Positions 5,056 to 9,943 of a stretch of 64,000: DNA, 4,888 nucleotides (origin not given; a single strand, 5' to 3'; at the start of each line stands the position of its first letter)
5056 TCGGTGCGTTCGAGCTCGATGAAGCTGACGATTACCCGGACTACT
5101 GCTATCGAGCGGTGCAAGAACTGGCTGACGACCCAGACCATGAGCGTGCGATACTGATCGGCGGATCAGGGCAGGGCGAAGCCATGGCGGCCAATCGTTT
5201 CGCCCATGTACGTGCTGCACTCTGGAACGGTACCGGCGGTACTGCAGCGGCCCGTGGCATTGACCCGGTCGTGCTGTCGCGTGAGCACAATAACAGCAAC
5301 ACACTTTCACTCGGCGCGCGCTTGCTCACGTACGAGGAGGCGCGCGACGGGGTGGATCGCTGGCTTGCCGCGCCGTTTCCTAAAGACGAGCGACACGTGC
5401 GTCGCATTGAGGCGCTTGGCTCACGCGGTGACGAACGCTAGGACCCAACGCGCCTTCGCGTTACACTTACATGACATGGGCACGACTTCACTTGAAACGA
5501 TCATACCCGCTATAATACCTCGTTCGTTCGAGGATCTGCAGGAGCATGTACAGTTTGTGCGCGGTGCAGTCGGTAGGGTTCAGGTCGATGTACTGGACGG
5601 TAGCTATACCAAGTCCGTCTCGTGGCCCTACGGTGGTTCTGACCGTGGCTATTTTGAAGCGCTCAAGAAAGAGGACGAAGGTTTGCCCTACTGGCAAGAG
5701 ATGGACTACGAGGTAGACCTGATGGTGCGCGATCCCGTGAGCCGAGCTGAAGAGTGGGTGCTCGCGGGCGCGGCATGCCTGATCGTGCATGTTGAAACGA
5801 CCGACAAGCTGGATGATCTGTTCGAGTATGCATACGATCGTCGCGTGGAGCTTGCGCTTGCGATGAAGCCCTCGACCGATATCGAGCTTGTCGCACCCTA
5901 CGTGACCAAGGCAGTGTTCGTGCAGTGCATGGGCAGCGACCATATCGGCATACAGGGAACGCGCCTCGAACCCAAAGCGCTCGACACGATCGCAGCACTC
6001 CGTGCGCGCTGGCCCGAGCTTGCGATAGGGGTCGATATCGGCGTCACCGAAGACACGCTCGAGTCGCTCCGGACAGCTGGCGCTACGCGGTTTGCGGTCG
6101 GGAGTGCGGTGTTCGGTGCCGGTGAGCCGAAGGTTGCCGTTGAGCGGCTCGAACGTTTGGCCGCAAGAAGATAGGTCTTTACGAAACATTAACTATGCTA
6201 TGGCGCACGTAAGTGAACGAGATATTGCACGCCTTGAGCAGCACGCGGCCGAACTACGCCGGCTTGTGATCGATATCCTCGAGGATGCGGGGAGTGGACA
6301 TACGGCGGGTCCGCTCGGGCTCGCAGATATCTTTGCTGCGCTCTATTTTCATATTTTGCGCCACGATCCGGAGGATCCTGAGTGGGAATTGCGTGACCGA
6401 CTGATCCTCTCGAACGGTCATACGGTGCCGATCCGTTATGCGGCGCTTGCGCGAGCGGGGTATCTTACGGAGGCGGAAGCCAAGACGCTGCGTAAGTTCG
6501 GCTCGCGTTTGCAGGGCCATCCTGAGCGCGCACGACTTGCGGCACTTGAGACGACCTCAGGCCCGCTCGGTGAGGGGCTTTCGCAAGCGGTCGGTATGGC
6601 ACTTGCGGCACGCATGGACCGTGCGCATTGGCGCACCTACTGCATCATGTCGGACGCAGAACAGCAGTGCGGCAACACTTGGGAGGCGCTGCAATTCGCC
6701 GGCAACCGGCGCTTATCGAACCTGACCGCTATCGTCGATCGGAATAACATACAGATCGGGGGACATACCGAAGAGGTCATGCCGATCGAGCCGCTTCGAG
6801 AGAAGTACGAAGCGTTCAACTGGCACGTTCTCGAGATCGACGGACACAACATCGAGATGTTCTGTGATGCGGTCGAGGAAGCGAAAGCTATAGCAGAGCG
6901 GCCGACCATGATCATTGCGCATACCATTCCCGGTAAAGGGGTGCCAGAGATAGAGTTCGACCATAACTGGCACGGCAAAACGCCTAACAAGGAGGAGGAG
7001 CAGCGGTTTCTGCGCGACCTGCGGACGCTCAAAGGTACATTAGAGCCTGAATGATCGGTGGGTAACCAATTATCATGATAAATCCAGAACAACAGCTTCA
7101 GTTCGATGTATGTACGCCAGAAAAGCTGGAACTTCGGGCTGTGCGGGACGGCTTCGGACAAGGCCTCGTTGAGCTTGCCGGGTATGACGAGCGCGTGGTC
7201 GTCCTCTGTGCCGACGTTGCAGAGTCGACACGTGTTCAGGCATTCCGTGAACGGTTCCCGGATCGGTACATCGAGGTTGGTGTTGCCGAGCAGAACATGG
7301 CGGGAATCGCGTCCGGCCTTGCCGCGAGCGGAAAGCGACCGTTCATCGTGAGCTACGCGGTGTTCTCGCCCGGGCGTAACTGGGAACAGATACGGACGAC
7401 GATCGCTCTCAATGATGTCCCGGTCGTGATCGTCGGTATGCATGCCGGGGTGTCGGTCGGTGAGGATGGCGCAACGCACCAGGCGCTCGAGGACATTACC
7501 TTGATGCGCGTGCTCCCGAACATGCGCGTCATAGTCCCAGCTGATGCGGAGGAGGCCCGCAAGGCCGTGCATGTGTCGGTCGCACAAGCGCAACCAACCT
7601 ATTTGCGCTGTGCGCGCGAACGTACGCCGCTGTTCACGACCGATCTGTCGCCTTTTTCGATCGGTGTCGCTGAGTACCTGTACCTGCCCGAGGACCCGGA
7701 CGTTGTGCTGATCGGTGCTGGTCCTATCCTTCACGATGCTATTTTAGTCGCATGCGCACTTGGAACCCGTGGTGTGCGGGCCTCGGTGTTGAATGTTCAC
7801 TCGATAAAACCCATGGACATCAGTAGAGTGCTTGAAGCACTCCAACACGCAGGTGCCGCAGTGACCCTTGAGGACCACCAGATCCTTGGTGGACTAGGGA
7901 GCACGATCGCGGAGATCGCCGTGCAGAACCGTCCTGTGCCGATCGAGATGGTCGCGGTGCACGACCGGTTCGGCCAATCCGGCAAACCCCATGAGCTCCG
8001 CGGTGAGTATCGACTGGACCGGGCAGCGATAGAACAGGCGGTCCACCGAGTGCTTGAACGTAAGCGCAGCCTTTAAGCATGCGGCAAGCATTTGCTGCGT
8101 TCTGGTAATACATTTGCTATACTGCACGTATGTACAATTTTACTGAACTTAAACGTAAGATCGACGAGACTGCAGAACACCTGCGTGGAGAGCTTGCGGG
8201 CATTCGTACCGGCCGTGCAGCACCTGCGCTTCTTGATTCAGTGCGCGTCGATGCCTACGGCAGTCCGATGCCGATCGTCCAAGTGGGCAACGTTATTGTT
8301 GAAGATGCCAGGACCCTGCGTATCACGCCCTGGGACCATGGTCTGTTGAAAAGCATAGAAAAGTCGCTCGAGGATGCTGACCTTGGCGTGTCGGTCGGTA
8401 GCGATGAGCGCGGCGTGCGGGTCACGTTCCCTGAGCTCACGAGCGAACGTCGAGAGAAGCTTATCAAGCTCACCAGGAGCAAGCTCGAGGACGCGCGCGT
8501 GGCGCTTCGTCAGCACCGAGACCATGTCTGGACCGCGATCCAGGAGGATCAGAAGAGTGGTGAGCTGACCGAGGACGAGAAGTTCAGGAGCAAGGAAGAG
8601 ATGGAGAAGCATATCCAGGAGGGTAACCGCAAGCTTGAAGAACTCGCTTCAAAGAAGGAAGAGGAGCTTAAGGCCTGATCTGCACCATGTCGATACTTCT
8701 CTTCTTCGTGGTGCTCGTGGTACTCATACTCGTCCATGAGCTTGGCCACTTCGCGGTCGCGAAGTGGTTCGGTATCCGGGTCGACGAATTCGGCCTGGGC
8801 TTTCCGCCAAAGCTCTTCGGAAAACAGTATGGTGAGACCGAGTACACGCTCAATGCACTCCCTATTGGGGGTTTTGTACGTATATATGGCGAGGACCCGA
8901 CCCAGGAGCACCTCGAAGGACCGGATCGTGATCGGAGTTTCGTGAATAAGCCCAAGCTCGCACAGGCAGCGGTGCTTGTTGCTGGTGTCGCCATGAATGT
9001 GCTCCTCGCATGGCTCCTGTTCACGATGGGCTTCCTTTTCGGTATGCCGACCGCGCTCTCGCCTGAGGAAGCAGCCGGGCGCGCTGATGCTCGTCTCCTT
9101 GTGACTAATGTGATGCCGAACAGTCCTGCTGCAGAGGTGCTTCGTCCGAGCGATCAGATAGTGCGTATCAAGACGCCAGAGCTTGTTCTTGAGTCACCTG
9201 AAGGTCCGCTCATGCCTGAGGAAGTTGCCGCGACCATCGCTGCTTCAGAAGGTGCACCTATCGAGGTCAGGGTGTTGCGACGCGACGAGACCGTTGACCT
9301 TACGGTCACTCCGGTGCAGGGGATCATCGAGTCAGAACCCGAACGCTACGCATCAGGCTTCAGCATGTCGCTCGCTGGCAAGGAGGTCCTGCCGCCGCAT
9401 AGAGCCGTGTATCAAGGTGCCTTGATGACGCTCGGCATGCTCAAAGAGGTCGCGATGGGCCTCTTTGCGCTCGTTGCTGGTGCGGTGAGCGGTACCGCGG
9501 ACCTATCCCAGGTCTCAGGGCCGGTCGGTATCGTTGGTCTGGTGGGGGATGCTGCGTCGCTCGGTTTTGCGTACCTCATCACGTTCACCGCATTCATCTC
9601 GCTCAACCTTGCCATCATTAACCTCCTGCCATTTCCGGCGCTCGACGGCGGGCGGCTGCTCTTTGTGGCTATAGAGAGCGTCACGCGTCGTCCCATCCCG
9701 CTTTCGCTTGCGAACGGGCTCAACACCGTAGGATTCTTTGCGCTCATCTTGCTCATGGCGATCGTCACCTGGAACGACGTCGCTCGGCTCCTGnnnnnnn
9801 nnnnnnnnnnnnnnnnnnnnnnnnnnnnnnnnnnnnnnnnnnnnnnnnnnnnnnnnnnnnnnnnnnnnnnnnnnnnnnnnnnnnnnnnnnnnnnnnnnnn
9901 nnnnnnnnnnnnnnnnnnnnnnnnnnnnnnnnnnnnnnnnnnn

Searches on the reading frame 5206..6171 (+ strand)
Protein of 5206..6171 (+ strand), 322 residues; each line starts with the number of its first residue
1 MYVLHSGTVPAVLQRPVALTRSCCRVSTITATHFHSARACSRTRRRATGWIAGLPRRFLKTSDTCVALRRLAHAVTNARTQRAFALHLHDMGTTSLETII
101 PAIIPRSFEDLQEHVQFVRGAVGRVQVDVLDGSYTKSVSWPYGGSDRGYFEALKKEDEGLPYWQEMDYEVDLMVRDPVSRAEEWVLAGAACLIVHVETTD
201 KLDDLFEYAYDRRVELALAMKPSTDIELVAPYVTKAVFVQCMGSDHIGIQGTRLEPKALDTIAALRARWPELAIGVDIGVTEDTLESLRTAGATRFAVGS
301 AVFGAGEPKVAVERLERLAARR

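Call 64: search_protein_families(library=pfam, proteins=[window:5206-6171:+], max_evalue=0.00001)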
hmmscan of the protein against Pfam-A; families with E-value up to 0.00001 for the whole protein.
window:5206-6171:+ (322 aa): 1 family
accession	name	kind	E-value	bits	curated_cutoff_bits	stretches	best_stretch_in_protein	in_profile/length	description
PF00834.25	Ribul_P_3_epim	-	1.9e-18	67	21.1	1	99-303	2-198/198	Ribulose-phosphate 3 epimerase family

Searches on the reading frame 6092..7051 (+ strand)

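Call 64: search_protein_families(library=pfam, proteins=[window:6092-7051:+], max_evalue=0.00001)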
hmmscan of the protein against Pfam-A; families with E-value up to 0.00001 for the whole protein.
window:6092-7051:+ (320 aa): 3 families
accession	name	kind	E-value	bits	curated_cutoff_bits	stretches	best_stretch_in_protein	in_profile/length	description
PF00456.26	Transketolase_N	-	2.9e-63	214.3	22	1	51-305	5-269/334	Transketolase, thiamine diphosphate binding domain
PF13292.11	DXP_synthase_N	-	7.3e-12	45.6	21.2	1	39-222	9-175/274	1-deoxy-D-xylulose-5-phosphate synthase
PF00676.26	E1_dh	-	5.3e-06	26.1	22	1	149-270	93-213/300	Dehydrogenase E1 component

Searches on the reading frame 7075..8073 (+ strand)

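Call 64: search_protein_families(library=pfam, proteins=[window:7075-8073:+], max_evalue=0.00001)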
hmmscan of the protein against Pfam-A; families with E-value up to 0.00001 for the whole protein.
window:7075-8073:+ (333 aa): 2 families
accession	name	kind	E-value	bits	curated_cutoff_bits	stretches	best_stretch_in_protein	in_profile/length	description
PF02779.29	Transket_pyr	-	2.9e-44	151.2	27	1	22-183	4-171/174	Transketolase, pyrimidine binding domain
PF02780.25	Transketolase_C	-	5.9e-21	75.1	25.9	1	204-319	6-124/124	Transketolase, C-terminal domain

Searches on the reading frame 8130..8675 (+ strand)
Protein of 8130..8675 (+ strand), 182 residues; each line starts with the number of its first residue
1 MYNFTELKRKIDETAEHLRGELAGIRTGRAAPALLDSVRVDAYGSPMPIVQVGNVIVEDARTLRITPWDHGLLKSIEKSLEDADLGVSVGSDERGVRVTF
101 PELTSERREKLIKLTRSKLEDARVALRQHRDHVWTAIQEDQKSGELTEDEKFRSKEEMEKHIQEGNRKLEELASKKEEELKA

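Call 64: search_protein_families(library=pfam, proteins=[window:8130-8675:+], max_evalue=0.00001)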
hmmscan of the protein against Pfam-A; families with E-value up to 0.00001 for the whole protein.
window:8130-8675:+ (182 aa): 1 family
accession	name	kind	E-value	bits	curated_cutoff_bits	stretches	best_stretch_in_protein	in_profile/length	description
PF01765.24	RRF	-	1.7e-47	161.7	29.7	1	19-180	2-163/164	Ribosome recycling factor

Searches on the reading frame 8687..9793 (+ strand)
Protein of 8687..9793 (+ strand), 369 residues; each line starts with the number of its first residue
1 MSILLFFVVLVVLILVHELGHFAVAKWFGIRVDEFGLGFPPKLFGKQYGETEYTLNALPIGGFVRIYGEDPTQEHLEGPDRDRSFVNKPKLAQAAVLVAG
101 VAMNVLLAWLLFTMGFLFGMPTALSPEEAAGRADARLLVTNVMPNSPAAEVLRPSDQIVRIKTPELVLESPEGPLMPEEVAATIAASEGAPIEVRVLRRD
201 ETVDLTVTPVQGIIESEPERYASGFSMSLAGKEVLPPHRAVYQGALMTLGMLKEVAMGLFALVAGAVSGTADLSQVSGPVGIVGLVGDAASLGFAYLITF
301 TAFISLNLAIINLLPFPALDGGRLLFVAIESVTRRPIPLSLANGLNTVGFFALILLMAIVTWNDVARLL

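Call 64: search_protein_families(library=pfam, proteins=[window:8687-9793:+], max_evalue=0.00001)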
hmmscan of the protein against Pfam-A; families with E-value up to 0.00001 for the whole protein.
window:8687-9793:+ (369 aa): 1 family
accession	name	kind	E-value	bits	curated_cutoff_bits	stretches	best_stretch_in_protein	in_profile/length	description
PF02163.28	Peptidase_M50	-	5.2e-58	196.4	27.2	1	6-356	2-221/221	Peptidase family M50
